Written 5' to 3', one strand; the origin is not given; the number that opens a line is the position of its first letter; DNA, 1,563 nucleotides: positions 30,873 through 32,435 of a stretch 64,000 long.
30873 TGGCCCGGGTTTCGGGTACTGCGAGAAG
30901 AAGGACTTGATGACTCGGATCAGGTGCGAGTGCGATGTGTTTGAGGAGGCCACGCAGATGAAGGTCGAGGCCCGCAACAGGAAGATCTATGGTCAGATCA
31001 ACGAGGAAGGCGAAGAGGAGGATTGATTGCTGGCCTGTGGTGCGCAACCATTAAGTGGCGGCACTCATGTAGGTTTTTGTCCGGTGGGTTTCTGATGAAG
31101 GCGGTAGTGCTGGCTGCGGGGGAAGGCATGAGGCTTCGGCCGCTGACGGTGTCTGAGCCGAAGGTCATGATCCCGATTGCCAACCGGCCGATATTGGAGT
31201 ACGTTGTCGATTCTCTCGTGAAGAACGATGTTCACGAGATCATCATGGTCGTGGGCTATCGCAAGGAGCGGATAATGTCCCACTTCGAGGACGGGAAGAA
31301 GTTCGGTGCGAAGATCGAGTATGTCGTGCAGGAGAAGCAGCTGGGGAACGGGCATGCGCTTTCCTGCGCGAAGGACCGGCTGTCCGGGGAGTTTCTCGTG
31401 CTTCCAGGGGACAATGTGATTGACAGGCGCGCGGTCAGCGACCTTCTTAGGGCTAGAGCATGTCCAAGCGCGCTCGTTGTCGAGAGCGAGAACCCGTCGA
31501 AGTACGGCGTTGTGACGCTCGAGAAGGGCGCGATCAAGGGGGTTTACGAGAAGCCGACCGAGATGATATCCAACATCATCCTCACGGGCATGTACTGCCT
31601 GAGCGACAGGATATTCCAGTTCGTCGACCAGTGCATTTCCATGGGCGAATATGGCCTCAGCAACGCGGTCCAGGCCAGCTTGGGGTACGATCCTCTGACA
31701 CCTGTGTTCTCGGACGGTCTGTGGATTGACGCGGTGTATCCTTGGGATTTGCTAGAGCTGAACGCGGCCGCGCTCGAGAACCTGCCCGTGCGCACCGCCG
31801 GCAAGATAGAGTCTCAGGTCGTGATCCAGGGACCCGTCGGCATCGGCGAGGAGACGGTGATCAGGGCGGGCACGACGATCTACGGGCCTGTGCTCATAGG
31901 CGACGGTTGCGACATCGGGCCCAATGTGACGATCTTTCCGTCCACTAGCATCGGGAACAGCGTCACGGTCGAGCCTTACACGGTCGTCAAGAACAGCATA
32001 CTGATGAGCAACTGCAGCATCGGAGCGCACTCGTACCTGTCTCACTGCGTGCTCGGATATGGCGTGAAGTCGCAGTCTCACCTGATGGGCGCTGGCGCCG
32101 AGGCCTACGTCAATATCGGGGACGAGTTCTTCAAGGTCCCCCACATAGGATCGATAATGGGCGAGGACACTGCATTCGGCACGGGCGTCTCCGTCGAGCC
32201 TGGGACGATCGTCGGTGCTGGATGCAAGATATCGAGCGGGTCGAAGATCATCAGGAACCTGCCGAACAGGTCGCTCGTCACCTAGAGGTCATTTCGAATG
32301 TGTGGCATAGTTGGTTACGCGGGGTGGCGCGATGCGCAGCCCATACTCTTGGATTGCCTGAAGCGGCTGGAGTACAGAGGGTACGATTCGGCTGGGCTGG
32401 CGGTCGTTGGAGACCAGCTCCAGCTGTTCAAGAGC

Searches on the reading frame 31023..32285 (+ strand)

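Call 49: search_protein_families(library=pfam, proteins=[window:31023-32285:+], max_evalue=0.001)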
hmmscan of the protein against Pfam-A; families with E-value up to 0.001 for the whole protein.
window:31023-32285:+ (420 aa): 8 families
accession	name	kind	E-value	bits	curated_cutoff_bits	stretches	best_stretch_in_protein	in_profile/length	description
PF00483.29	NTP_transferase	-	4.1e-32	112.2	21.2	1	26-219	1-209/245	Nucleotidyl transferase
PF00132.30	Hexapep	-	6.1e-19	67.3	27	3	273-304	3-34/36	Bacterial transferase hexapeptide (six repeats)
PF25084.1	LbH_EIF2B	-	9.7e-14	51.7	54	1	262-349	12-98/105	EIF2B subunit epsilon LbH domain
PF12804.13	NTP_transf_3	-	4.4e-11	43.7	27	1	27-153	1-120/160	MobA-like NTP transferase domain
PF25087.1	GMPPB_C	-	9e-08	32.2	39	1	286-349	1-64/110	GMPPB C-terminal domain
PF24894.1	Hexapep_GlmU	-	5.4e-05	23.7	23.3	1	309-349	36-76/104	GlmU-like, C-terminal hexapeptide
PF01128.25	IspD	-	0.00025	21.3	27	1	26-81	2-55/221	2-C-methyl-D-erythritol 4-phosphate cytidylyltransferase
PF14602.12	Hexapep_2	-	0.0005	20.2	27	0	289-317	1-27/34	Hexapeptide repeat of succinyl-transferase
